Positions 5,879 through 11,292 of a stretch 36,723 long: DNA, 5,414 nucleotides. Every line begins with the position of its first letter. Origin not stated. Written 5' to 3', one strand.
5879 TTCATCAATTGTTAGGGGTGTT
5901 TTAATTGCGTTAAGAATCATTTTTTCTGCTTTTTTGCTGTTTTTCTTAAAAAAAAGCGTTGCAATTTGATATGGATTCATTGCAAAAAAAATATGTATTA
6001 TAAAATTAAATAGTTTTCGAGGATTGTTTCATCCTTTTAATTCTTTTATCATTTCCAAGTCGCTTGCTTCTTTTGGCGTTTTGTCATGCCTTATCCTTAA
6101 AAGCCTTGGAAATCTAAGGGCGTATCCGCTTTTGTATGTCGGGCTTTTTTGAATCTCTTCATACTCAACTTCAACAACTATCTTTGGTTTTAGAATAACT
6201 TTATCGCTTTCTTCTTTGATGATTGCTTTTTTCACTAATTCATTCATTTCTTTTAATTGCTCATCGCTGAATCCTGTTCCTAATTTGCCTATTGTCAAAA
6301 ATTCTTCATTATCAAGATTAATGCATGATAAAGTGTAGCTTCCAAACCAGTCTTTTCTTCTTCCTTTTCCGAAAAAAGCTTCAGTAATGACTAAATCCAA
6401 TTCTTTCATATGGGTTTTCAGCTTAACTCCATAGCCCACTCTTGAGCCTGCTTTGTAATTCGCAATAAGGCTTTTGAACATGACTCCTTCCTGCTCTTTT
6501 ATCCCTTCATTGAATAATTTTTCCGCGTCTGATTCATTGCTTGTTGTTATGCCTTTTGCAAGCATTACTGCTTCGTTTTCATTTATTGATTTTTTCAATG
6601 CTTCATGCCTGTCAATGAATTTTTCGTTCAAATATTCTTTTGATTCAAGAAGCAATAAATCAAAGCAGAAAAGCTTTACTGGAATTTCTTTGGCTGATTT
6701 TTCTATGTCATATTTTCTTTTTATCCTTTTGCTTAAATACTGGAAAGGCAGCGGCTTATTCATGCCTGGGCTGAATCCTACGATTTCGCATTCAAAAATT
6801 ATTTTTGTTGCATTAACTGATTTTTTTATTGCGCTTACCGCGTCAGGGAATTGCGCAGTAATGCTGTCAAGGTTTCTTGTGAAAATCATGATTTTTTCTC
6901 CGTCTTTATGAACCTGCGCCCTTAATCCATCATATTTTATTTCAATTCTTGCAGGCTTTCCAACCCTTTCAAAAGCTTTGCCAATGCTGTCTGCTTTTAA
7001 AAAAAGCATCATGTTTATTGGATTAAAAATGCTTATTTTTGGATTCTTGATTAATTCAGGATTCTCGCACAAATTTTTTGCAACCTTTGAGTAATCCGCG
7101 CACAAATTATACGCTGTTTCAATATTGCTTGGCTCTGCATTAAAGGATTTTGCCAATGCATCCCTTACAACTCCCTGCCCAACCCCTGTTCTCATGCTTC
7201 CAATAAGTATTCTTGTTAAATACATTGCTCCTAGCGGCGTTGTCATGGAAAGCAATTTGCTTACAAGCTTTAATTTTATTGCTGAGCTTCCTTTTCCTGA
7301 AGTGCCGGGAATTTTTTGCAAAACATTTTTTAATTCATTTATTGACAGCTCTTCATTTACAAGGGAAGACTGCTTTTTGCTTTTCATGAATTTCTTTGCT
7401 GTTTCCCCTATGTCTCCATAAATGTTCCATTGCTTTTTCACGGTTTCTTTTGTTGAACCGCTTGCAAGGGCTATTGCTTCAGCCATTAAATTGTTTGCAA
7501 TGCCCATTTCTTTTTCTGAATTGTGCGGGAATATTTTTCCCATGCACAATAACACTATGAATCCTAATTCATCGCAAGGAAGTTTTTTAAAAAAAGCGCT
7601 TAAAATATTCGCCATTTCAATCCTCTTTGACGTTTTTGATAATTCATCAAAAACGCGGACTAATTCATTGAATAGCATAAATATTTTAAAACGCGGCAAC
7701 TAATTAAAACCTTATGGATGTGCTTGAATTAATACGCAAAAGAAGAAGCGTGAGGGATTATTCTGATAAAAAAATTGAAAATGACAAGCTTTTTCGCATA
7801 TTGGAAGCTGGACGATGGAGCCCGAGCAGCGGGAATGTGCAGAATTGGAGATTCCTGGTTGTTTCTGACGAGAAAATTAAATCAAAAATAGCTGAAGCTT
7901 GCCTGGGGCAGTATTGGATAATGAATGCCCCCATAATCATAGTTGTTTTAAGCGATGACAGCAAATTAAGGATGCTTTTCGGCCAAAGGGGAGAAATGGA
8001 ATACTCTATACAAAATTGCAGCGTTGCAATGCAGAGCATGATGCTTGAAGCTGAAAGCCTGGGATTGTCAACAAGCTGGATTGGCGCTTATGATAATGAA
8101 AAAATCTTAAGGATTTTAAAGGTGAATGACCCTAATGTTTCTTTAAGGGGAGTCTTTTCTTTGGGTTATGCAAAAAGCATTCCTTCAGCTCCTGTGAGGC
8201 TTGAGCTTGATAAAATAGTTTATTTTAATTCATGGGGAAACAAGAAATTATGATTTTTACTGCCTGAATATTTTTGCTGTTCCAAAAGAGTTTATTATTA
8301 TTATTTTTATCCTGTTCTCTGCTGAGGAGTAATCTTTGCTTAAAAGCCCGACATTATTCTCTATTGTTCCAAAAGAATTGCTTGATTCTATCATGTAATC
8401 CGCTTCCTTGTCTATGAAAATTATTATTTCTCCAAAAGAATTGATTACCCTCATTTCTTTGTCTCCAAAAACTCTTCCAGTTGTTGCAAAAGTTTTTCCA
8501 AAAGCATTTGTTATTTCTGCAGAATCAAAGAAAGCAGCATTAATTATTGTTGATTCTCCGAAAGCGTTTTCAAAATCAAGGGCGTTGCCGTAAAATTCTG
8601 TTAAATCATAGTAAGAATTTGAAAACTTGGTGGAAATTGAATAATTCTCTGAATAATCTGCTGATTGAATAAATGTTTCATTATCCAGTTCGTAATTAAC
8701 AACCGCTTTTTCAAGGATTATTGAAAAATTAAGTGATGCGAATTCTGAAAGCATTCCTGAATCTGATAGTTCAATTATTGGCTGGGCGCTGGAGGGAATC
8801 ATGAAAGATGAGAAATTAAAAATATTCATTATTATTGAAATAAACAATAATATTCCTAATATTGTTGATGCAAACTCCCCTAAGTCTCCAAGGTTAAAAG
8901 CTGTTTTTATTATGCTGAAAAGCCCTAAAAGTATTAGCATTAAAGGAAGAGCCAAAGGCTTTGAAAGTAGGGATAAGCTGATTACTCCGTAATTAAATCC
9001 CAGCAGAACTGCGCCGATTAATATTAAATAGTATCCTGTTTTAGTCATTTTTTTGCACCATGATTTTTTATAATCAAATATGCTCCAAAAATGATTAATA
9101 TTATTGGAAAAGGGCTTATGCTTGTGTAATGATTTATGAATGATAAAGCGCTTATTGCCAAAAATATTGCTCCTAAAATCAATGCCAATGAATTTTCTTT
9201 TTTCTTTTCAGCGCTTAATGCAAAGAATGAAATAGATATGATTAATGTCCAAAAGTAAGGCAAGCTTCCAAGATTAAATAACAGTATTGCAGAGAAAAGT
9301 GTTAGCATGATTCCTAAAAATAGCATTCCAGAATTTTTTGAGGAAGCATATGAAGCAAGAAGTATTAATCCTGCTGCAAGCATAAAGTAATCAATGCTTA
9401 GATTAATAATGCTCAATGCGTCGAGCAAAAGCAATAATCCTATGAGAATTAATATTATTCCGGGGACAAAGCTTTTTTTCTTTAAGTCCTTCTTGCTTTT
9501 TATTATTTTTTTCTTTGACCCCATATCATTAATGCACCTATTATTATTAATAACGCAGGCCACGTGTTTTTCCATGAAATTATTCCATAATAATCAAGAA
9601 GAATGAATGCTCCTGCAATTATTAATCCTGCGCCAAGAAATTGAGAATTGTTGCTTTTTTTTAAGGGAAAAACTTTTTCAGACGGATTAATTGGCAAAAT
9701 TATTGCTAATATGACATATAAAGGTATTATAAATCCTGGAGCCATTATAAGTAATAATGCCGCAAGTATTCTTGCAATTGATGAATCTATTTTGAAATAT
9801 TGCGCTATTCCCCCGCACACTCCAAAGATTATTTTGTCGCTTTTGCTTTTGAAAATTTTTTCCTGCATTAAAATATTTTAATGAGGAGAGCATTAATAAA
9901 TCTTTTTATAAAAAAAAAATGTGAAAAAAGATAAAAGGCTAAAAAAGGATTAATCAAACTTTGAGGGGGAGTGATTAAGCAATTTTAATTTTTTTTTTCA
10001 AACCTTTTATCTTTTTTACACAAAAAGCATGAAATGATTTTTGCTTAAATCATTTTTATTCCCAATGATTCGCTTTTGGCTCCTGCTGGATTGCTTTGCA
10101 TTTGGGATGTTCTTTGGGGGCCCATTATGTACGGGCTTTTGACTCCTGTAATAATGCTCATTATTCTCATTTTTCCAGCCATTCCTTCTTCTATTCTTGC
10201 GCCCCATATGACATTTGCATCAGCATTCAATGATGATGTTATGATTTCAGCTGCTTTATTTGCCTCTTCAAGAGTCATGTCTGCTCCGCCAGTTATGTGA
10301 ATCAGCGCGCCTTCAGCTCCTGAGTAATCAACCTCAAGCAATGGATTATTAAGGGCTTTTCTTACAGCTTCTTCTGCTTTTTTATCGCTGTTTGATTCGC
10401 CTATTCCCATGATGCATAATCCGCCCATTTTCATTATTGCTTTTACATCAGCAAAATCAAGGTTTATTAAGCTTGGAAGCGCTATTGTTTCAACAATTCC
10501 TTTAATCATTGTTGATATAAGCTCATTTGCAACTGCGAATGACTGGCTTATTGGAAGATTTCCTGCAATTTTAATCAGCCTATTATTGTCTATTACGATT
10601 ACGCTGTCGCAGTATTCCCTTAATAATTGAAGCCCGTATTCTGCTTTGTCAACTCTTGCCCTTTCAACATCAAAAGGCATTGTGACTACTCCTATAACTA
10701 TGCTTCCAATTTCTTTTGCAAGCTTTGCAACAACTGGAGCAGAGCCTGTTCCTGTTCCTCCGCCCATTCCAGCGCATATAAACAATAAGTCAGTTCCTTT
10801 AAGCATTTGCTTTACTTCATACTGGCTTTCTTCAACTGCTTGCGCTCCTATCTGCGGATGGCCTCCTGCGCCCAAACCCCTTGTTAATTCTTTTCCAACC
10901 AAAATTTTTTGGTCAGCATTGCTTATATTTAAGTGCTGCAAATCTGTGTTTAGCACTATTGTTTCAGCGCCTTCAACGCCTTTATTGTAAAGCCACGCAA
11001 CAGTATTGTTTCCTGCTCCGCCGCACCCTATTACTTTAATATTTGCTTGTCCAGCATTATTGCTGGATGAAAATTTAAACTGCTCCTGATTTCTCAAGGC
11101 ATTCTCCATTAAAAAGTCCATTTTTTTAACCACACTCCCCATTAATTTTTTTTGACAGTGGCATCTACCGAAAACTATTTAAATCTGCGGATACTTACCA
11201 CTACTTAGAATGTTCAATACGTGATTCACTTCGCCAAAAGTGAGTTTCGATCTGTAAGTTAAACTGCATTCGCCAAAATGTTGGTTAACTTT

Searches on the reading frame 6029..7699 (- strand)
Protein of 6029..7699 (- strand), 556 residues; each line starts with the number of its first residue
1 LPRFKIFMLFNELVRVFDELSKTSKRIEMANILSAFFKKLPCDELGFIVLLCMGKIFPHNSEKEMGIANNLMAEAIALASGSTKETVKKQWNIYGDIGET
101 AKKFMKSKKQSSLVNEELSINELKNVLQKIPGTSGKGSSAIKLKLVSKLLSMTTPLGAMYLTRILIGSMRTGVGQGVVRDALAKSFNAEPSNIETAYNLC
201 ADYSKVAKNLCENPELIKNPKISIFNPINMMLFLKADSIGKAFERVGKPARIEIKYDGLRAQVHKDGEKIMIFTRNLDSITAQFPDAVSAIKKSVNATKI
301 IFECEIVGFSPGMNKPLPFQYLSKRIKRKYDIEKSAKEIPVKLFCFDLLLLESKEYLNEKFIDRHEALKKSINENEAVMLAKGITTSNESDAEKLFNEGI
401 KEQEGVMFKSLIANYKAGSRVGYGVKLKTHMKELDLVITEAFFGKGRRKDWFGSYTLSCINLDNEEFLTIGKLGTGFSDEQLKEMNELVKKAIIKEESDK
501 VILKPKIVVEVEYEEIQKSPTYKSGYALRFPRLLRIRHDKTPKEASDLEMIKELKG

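Call 35: search_protein_families(library=pfam, proteins=[window:6029-7699:-], max_evalue=0.001)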
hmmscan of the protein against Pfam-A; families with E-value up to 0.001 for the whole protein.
window:6029-7699:- (556 aa): 4 families
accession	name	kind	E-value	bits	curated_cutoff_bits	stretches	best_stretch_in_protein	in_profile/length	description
PF01068.26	DNA_ligase_A_M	-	1e-44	153.1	26.2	1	231-428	2-204/204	ATP dependent DNA ligase domain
PF04675.19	DNA_ligase_A_N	-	5.3e-38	131.4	24.6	1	10-183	2-174/174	DNA ligase N terminus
PF04679.21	DNA_ligase_A_C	-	1.6e-18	67.3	27.5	1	448-540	1-94/94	ATP dependent DNA ligase C terminal region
PF09414.15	RNA_ligase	-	0.00038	21.1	27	1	252-410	5-157/171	RNA ligase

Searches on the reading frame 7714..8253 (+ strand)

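Call 35: search_protein_families(library=pfam, proteins=[window:7714-8253:+], max_evalue=0.001)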
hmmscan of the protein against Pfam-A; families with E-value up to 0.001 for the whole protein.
window:7714-8253:+ (179 aa): 2 families
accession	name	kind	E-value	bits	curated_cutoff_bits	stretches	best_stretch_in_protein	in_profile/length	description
PF00881.29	Nitroreductase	-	7.3e-33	114.5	23.5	2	7-67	1-61/167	Nitroreductase family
PF14512.11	TM1586_NiRdase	-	1.9e-14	54.3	27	1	101-171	83-151/215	Putative TM nitroreductase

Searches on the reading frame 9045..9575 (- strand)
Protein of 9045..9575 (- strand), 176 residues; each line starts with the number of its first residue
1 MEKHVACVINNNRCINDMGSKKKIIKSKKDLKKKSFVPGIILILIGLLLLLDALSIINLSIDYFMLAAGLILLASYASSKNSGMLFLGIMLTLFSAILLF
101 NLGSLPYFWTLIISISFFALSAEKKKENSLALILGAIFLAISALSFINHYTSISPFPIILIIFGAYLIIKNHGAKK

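Call 35: search_protein_families(library=pfam, proteins=[window:9045-9575:-], max_evalue=0.001)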
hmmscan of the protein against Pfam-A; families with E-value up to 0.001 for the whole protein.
window:9045-9575:- (176 aa): 1 family
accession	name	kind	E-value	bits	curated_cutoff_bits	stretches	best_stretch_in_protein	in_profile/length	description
PF22570.1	LiaF-TM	-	2.8e-05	25.3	27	0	39-118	3-89/98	LiaF transmembrane domain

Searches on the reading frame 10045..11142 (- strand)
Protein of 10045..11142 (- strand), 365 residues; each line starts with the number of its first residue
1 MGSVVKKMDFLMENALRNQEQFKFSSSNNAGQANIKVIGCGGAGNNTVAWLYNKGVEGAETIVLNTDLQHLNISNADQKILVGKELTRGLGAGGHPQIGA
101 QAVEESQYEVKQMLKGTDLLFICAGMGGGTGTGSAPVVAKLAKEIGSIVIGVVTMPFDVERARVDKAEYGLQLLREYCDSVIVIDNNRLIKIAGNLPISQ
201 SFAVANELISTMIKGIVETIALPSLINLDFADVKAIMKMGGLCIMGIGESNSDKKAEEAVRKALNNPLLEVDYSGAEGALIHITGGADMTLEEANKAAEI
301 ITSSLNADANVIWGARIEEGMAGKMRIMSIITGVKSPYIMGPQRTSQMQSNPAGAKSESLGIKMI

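Call 36: search_protein_families(library=pfam, proteins=[window:10045-11142:-], max_evalue=0.001)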
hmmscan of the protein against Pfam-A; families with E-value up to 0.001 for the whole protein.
window:10045-11142:- (365 aa): 2 families
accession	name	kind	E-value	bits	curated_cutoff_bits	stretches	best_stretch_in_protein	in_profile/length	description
PF00091.31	Tubulin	-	3.8e-47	161.5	33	1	34-193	1-189/190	Tubulin/FtsZ family, GTPase domain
PF12327.13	FtsZ_C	-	9.3e-35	119.3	27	1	241-335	1-95/95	FtsZ family, C-terminal domain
